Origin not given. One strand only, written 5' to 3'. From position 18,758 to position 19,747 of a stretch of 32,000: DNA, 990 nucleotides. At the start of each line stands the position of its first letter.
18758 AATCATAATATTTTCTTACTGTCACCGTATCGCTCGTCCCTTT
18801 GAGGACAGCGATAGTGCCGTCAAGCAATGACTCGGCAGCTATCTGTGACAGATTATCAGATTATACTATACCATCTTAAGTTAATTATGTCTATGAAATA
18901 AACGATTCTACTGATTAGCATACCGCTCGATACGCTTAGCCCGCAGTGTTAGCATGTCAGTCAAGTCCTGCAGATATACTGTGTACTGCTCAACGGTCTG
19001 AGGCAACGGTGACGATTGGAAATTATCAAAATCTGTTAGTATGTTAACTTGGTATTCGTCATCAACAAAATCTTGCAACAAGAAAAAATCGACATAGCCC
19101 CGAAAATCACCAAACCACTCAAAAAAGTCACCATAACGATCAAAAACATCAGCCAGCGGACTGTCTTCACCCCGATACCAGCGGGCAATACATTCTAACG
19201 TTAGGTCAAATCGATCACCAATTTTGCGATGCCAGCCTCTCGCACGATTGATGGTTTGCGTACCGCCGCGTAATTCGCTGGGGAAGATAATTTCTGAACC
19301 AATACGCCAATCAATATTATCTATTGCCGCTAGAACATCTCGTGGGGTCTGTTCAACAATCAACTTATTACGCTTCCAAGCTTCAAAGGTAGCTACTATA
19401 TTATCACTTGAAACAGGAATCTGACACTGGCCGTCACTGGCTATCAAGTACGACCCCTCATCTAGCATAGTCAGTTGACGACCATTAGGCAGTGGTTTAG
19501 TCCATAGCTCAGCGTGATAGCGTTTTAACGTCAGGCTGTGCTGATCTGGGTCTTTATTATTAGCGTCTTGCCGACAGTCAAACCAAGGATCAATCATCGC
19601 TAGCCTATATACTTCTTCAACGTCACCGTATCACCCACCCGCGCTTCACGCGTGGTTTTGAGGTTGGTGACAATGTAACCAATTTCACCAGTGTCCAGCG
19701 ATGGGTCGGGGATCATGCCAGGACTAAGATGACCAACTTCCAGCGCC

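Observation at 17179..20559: lepA (EF4) is cleanly split at the domain II/III boundary by a two-gene insert of about 1.47 kb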

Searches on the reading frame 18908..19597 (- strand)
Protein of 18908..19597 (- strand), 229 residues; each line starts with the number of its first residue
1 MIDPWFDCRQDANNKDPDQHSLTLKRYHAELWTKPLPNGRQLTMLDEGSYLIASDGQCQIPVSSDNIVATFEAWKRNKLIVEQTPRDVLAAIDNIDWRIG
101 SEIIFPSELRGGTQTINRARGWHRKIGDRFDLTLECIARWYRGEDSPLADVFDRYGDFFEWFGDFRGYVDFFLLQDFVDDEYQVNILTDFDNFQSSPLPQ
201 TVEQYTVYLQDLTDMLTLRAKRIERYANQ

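Call 3: search_protein_families(library=pfam, proteins=[window:18908-19597:-], max_evalue=0.1)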
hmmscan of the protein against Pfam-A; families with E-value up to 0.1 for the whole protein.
window:18908-19597:- (229 aa): 1 family
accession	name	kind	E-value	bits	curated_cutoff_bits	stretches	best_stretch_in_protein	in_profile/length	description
PF22507.2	DUF6994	-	1.4e-75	254.3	27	1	2-223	1-226/226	Family of unknown function (DUF6994)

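Call 4: search_protein_families(library=ncbifam, proteins=[window:18908-19597:-], max_evalue=0.1)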
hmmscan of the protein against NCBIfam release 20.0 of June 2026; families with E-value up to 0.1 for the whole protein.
window:18908-19597:- (229 aa): 0 families

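Call 10: find_encoding_contigs(protein=window:18908-19597:-, flank=8000, max_places=10)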
Protein window:18908-19597:- (229 aa): 22 contigs read that carry it; 10 places shown.
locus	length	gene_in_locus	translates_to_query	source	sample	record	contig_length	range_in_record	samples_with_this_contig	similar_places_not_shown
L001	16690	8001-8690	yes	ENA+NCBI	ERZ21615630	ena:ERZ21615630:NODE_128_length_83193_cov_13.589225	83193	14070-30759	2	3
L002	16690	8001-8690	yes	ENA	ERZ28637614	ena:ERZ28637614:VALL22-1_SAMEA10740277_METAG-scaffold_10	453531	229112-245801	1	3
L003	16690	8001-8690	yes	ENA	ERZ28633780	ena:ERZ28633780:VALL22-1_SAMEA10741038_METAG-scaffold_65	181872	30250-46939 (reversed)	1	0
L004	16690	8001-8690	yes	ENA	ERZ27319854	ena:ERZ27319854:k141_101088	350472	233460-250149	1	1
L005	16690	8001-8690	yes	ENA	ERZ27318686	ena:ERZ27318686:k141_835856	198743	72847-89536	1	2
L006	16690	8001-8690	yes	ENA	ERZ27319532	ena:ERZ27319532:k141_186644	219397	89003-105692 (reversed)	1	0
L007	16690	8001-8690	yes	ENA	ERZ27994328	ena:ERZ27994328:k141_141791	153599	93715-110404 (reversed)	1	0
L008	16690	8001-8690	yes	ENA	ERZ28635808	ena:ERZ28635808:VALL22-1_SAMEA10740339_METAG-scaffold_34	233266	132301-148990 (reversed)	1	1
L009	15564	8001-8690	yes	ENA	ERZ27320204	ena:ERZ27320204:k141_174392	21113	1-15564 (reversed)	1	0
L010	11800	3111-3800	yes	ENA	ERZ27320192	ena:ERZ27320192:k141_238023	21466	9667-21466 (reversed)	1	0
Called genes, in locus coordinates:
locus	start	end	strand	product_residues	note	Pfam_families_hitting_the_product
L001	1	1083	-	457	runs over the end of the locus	PF00890:FAD_binding_2 (weak), PF01134:GIDA (faint), PF07992:Pyr_redox_2, PF12831:FAD_oxidored (weak), PF13450:NAD_binding_8 (faint), PF13738:Pyr_redox_3 (weak), PF00070:Pyr_redox, PF02852:Pyr_redox_dim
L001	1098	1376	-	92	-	PF03477:ATP-cone (weak)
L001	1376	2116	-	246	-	-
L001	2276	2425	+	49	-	-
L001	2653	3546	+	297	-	PF01171:ATP_bind_3, PF01507:PAPS_reduct (faint)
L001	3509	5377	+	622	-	PF06068:TIP49 (weak), PF00004:AAA, PF07728:AAA_5 (faint), PF17862:AAA_lid_3, PF01434:Peptidase_M41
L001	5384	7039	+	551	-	PF03023:MurJ, PF01554:MatE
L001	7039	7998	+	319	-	PF00009:GTP_EFTU, PF03144:GTP_EFTU_D2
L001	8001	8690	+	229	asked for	PF22507:DUF6994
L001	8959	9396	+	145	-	-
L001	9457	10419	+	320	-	PF00679:EFG_C, PF06421:LepA_C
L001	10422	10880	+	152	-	PF00702:Hydrolase (faint), PF06941:NT5C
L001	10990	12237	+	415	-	-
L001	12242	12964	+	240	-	PF00625:Guanylate_kin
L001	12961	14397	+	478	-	PF14067:LssY_C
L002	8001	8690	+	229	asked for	PF22507:DUF6994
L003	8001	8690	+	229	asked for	PF22507:DUF6994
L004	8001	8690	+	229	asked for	PF22507:DUF6994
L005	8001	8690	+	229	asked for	PF22507:DUF6994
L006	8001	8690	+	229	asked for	PF22507:DUF6994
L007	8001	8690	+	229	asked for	PF22507:DUF6994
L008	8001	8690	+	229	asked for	PF22507:DUF6994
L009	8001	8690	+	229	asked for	PF22507:DUF6994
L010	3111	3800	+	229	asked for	PF22507:DUF6994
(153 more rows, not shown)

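Call 13: find_homologous_proteins(query=window:18908-19597:-, max_evalue=0.001)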
Query window:18908-19597:- (229 aa): 990 proteins with E <= 0.001 among 1109 candidates; the best 120 are listed.
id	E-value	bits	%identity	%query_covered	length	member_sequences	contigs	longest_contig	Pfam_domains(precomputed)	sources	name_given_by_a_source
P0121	2.1e-150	517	96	100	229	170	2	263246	PF22507.3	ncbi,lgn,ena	-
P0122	4.4e-145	500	93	100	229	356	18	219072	PF22507.3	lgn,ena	-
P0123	8.3e-144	495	91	100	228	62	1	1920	PF22507.3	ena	-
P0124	2.6e-138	477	90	100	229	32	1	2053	PF22507.3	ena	-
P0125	4.5e-134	464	86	100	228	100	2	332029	PF22507.3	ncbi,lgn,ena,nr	ncbi:hypothetical protein HG436_000280 [Candidatus Saccharibacteria bacterium]|nr:hypothetical prote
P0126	9.7e-134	462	85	100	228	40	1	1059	PF22507.3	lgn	-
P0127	1.6e-131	455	85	100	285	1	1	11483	PF22507.3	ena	-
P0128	3.1e-130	451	84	100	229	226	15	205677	PF22507.3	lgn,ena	-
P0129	4.5e-124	431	79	100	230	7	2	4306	PF22507.3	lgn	-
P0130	1.3e-106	374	88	78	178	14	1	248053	PF22507.3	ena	-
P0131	2.4e-88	314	80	76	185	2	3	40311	PF22507.3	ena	-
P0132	1.2e-84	302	85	44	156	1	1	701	PF22507.3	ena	-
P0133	1.3e-75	272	82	62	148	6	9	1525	PF22507.3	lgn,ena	-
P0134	1.4e-75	272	75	70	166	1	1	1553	PF22507.3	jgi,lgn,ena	-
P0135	6.9e-75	270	56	97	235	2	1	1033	PF22507.3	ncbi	-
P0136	9.1e-69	250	50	98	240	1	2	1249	PF22507.3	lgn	-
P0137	4.1e-65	238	90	52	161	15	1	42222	PF22507.3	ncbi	ncbi:MAG: DUF6994 family protein, partial [Candidatus Saccharimonas sp.]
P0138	1.8e-61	226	78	55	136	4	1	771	PF22507.3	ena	-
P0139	6.0e-58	214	48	100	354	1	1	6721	PF22507.3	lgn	-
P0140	2.6e-57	212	86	48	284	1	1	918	PF22507.3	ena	-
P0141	1.9e-56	209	45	100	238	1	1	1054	PF22507.3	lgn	-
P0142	3.1e-56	209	46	97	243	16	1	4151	PF22507.3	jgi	jgi:hypothetical protein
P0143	3.7e-56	208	46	100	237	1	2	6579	PF22507.3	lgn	-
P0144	4.1e-56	208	47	99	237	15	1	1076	PF22507.3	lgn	-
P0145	5.1e-56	208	48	97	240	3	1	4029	PF22507.3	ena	-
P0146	5.8e-56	208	48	99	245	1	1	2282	PF22507.3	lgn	-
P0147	7.4e-56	207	48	97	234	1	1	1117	PF22507.3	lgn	-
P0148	1.0e-55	207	49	97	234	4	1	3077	PF22507.3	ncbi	-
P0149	1.7e-55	206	55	83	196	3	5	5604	PF22507.3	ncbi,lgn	-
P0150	1.9e-55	206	44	98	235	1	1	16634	PF22507.3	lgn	-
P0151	2.0e-55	206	47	99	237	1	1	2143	PF22507.3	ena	-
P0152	2.5e-55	206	47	97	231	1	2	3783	PF22507.3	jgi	jgi:hypothetical protein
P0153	3.1e-55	205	46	95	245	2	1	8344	PF22507.3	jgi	jgi:hypothetical protein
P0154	3.6e-55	205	46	97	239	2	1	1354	PF22507.3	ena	-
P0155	4.6e-55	205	45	99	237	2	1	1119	PF22507.3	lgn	-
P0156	6.1e-55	204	45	99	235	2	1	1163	PF22507.3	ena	-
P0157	6.5e-55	204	45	100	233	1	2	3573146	PF22507.3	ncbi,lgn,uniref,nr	ncbi:DUF6994 family protein [Hyphomonas atlantica corrig.]|uniref:DUF6994 family protein n=1 Tax=Hyp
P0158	8.1e-55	204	46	97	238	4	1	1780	PF22507.3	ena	-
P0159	2.0e-54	203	47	97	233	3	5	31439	PF22507.3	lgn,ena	-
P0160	2.2e-54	203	47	97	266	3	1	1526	PF22507.3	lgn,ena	-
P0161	3.2e-54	202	45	97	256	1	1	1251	PF22507.3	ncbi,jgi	jgi:hypothetical protein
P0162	4.1e-54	202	48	99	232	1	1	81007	PF22507.3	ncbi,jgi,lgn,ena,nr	ncbi:MAG: hypothetical protein FWG60_00315 [Methanomassiliicoccaceae archaeon]|nr:hypothetical prote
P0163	5.9e-54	201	46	97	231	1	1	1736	PF22507.3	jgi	jgi:hypothetical protein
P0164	6.3e-54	201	46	97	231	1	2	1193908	PF22507.3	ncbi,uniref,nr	ncbi:DUF6994 family protein [Agromyces allii]|uniref:Uncharacterized protein n=1 Tax=Agromyces allii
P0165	6.6e-54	201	46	99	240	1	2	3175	PF22507.3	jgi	-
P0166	7.0e-54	201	46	97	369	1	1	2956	PF22507.3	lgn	-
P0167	8.6e-54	201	44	99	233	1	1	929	PF22507.3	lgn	-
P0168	9.6e-54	201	47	99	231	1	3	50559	PF22507.3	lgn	-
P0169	1.0e-53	200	44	100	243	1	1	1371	PF22507.3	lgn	-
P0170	1.1e-53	200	45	99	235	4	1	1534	PF22507.3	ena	-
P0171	1.1e-53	200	46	99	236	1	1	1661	PF22507.3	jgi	jgi:hypothetical protein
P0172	1.2e-53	200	47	99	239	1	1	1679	PF22507.3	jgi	jgi:hypothetical protein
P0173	1.2e-53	200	47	99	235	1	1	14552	PF22507.3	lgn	-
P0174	1.4e-53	200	46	97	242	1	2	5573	PF22507.3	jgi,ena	-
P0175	1.7e-53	200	46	97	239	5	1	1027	PF22507.3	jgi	jgi:hypothetical protein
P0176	2.0e-53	200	46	100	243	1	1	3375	PF22507.3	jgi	-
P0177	2.1e-53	199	44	99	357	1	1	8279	PF22507.3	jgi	jgi:hypothetical protein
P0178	3.1e-53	199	45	100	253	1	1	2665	PF22507.3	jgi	jgi:hypothetical protein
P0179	3.4e-53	199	45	100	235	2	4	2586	PF22507.3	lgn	-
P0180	3.7e-53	199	44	99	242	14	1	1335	PF22507.3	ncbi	-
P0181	3.8e-53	199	47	100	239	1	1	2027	PF22507.3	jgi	jgi:hypothetical protein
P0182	4.0e-53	199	47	97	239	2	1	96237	PF22507.3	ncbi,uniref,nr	ncbi:hypothetical protein E3T33_03765 [Cryobacterium sp. TMT1-2-1]|uniref:DUF6994 family protein n=1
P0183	4.1e-53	198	47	97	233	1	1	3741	PF22507.3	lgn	-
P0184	4.2e-53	198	48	99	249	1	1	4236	PF22507.3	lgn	-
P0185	5.1e-53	198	45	97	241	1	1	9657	PF22507.3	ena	-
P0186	5.3e-53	198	45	99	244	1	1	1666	PF22507.3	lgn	-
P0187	6.5e-53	198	44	99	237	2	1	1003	PF22507.3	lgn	-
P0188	7.2e-53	198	45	100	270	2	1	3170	PF22507.3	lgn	-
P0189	8.1e-53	198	47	98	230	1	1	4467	PF22507.3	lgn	-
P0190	8.5e-53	197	46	97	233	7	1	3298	PF22507.3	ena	-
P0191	9.7e-53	197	47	99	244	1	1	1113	PF22507.3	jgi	jgi:hypothetical protein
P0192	1.0e-52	197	46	97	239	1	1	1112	PF22507.3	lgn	-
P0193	1.1e-52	197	45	95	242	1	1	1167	PF22507.3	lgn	-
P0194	1.1e-52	197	44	100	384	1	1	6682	PF22507.3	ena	-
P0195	1.3e-52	197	48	97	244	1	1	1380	PF22507.3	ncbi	-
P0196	1.7e-52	196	45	97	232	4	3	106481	PF22507.3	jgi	jgi:hypothetical protein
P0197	2.2e-52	196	45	100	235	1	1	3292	PF22507.3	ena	-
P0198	2.7e-52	196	43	97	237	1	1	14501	PF22507.3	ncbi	-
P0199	2.8e-52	196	44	97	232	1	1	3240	PF22507.3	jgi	jgi:hypothetical protein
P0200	3.0e-52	196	45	99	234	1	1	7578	PF22507.3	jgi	jgi:hypothetical protein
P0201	3.1e-52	196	45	99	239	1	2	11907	PF22507.3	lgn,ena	-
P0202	3.3e-52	195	47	97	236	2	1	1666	PF22507.3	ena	-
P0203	3.7e-52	195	47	97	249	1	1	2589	PF22507.3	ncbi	-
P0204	3.9e-52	195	46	99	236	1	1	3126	PF22507.3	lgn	-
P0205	4.2e-52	195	45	99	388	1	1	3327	PF22507.3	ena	-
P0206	4.6e-52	195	48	97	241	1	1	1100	PF22507.3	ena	-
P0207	4.7e-52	195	47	97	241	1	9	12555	PF22507.3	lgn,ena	-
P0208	5.5e-52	195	45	98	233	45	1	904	PF22507.3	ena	-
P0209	6.3e-52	195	45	100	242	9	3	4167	PF22507.3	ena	-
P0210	6.5e-52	195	42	97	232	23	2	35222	PF22507.3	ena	-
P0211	6.6e-52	195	45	97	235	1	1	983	PF22507.3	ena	-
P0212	7.2e-52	194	45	97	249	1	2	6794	PF22507.3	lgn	-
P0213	8.0e-52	194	48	91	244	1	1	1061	PF22507.3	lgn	-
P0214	8.3e-52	194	43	100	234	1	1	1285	PF22507.3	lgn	-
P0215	8.3e-52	194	44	99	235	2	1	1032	PF22507.3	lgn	-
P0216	8.9e-52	194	43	99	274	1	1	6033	PF22507.3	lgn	-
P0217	9.1e-52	194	44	100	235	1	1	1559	PF22507.3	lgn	-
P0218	9.5e-52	194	44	100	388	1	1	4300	PF22507.3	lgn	-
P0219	1.0e-51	194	45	100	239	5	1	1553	PF22507.3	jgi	-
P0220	1.1e-51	194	46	97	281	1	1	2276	PF22507.3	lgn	-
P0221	1.2e-51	194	44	100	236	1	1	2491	PF22507.3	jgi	jgi:hypothetical protein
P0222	1.2e-51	194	44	99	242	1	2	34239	PF22507.3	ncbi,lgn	-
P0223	1.4e-51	193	43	99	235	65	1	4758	PF22507.3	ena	-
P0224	1.4e-51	193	45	100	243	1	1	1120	PF22507.3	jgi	jgi:hypothetical protein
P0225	1.5e-51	193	45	100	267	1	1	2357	PF22507.3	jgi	jgi:hypothetical protein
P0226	1.5e-51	193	47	100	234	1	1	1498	PF22507.3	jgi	jgi:hypothetical protein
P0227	1.6e-51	193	42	100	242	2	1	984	PF22507.3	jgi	jgi:hypothetical protein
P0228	1.7e-51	193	45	100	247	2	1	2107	PF22507.3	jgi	jgi:hypothetical protein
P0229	2.1e-51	193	47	97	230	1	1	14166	PF22507.3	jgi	jgi:hypothetical protein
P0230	2.1e-51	193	46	100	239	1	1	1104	PF22507.3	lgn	-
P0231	2.1e-51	193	46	97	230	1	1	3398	PF22507.3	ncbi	-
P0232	2.4e-51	193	46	97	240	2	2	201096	PF22507.3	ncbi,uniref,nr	ncbi:hypothetical protein E3T37_09845 [Cryobacterium sp. TMT2-10]|uniref:DUF6994 family protein n=1 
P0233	2.4e-51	193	44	99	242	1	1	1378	PF22507.3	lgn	-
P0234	2.6e-51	193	44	100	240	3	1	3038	PF22507.3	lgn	-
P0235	2.7e-51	193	44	99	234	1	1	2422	PF22507.3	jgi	jgi:hypothetical protein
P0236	2.8e-51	192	46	97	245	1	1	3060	PF22507.3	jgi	jgi:hypothetical protein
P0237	3.0e-51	192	46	100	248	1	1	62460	PF22507.3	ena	-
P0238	3.1e-51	192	44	97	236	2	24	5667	PF22507.3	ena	-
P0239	3.4e-51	192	45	99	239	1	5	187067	PF22507.3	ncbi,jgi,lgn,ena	-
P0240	4.1e-51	192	43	99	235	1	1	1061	PF22507.3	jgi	jgi:hypothetical protein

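Call 14: find_encoding_contigs(protein=P0128, flank=5000, max_places=3)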
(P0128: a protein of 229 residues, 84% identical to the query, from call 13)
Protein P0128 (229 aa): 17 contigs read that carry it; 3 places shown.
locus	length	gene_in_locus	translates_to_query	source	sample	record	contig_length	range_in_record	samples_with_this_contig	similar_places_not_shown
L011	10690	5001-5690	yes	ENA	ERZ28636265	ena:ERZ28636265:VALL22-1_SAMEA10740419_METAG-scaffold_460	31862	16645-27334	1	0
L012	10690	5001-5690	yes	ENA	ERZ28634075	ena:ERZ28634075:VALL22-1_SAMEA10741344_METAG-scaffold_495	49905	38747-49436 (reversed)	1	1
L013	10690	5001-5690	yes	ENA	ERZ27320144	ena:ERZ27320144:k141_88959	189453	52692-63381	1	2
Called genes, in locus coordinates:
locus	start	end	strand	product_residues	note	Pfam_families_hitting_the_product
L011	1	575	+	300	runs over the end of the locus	PF01171:ATP_bind_3, PF01507:PAPS_reduct (faint)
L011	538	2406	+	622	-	PF06068:TIP49 (weak), PF00004:AAA, PF07728:AAA_5 (faint), PF17862:AAA_lid_3, PF01434:Peptidase_M41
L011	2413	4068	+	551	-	PF03023:MurJ, PF01554:MatE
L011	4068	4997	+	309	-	PF00009:GTP_EFTU, PF03144:GTP_EFTU_D2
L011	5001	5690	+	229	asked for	PF22507:DUF6994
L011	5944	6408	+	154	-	-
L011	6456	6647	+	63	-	-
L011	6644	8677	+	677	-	-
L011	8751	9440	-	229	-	-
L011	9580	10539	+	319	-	PF00679:EFG_C, PF06421:LepA_C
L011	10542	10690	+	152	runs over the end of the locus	PF00702:Hydrolase (faint), PF06941:NT5C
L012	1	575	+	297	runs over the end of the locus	PF01171:ATP_bind_3, PF01507:PAPS_reduct (faint)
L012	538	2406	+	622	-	PF06068:TIP49 (weak), PF00004:AAA, PF07728:AAA_5 (faint), PF17862:AAA_lid_3, PF01434:Peptidase_M41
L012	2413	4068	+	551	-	PF03023:MurJ, PF01554:MatE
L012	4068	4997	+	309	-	PF00009:GTP_EFTU, PF03144:GTP_EFTU_D2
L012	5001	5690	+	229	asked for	PF22507:DUF6994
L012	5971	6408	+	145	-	-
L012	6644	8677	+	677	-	-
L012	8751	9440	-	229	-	-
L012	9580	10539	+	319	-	PF00679:EFG_C, PF06421:LepA_C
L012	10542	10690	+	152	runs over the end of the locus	PF00702:Hydrolase (faint), PF06941:NT5C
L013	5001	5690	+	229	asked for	PF22507:DUF6994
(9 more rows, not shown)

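Call 15: find_encoding_contigs(protein=P0130, flank=5000, max_places=2)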
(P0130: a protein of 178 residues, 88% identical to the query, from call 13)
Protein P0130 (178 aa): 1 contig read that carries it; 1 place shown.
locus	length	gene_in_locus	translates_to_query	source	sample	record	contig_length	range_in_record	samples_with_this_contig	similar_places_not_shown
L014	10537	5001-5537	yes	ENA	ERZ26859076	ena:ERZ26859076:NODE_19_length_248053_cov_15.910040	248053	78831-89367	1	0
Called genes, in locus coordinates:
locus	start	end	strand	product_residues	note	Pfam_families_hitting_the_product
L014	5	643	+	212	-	-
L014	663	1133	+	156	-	-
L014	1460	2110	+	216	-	-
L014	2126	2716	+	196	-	-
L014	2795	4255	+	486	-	-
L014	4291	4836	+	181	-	-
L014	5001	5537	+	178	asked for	PF22507:DUF6994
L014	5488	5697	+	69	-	PF22507:DUF6994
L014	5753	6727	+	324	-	PF00679:EFG_C, PF06421:LepA_C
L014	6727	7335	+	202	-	PF24392:Parb-CE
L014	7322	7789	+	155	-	PF00702:Hydrolase (faint), PF06941:NT5C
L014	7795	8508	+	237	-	PF00625:Guanylate_kin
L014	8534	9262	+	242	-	PF03444:WHD_HrcA (weak), PF01628:HrcA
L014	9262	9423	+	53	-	-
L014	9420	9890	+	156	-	PF01025:GrpE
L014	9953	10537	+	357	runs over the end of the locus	PF00722:Glyco_hydro_16 (weak)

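Call 16: find_encoding_contigs(protein=P0157, flank=6000, max_places=2)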
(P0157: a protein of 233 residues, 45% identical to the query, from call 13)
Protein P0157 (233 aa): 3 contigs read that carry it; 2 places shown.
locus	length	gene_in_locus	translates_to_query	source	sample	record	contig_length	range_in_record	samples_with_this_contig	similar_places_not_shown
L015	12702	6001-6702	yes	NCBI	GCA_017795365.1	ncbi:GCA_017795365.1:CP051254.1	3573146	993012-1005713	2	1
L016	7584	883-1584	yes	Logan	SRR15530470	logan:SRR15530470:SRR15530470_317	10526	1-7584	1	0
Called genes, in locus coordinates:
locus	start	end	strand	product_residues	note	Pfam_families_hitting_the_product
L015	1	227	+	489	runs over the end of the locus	PF20091:Abhydrolase_10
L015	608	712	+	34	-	-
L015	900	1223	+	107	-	-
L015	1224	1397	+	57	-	-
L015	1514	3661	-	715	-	PF06347:SH3_4 (faint), PF08239:SH3_3 (weak)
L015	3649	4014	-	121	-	-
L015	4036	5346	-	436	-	PF05226:CHASE2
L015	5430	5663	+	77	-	-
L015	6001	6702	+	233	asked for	PF22507:DUF6994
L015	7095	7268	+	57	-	-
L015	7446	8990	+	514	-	PF26348:SRA_ScoMcrA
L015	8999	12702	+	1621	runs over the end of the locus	-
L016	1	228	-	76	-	?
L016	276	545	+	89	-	-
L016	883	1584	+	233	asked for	PF22507:DUF6994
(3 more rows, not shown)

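Call 22: search_protein_families(library=pfam, proteins=[L011:5857-6408:+, L012:6587-8677:+], max_evalue=0.01)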
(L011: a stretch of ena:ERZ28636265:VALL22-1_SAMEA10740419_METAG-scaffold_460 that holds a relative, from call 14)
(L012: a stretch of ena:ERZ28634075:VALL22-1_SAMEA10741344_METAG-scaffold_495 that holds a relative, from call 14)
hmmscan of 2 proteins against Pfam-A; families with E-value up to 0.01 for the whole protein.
L011:5857-6408:+ (183 aa): 0 families

L012:6587-8677:+ (696 aa): 0 families

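Call 33: search_protein_families(library=padloc, proteins=[window:18908-19597:-, L012:6587-8677:+], max_evalue=0.01)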
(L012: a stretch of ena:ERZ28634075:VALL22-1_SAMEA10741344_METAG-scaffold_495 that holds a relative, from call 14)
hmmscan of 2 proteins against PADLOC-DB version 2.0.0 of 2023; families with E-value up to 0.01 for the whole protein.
window:18908-19597:- (229 aa): 0 families

L012:6587-8677:+ (696 aa): 0 families

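Call 34: search_protein_families(library=phrogs, proteins=[window:18908-19597:-, L012:6587-8677:+], max_evalue=0.01)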
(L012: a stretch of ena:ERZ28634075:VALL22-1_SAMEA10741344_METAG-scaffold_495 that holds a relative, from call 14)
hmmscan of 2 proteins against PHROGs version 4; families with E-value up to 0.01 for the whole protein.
window:18908-19597:- (229 aa): 0 families

L012:6587-8677:+ (696 aa): 0 families

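Call 45: find_encoding_contigs(protein=P0164, flank=6000, max_places=1)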
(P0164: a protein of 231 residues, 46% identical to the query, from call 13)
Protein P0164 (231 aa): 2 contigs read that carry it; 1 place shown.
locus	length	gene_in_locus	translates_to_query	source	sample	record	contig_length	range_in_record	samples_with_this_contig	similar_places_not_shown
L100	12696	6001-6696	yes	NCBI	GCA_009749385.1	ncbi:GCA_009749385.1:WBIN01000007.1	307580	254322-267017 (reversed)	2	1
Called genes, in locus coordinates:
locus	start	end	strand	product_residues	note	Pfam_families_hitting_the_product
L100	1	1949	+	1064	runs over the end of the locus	PF12705:PDDEXK_1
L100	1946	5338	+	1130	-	PF00580:UvrD-helicase, PF13245:AAA_19, PF13361:UvrD_C, PF13538:UvrD_C_2 (faint), PF12705:PDDEXK_1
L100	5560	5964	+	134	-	-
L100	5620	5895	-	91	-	-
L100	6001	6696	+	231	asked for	PF22507:DUF6994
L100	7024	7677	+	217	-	-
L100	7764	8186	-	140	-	PF01934:HepT-like (weak)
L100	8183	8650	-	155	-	PF12844:HTH_19 (weak), PF13560:HTH_31, PF01381:HTH_3, PF01909:NTP_transf_2, PF18765:Polbeta (weak)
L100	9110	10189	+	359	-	PF00389:2-Hacid_dh, PF02826:2-Hacid_dh_C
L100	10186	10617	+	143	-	PF05899:Cupin_3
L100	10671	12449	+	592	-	PF00528:BPD_transp_1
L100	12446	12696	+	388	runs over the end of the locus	PF00005:ABC_tran, PF13304:AAA_21 (faint)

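Call 46: find_encoding_contigs(protein=P0162, flank=6000, max_places=1)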
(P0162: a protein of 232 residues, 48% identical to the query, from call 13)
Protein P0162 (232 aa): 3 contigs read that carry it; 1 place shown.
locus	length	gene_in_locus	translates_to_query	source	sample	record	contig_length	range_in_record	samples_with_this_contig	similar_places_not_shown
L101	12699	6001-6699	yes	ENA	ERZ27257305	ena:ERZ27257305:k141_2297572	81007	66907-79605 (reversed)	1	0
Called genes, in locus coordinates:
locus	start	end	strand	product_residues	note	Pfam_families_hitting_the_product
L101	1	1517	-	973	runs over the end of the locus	?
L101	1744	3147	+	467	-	PF04471:Mrr_cat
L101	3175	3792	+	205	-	PF01936:NYN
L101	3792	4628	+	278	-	-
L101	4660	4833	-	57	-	-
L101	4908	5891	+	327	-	PF00814:TsaD, PF22521:HypF_C_2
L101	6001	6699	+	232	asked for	PF22507:DUF6994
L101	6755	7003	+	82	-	PF02604:PhdYeFM_antitox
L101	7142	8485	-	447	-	PF01368:DHH, PF02272:DHHA1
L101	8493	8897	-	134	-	PF08069:Ribosomal_S13_N, PF00312:Ribosomal_S15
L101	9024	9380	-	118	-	PF00293:NUDIX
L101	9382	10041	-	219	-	PF01269:Fibrillarin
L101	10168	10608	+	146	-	-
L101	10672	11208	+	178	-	-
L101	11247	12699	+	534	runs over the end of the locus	PF00459:Inositol_P, PF01513:NAD_kinase, PF20143:NAD_kinase_C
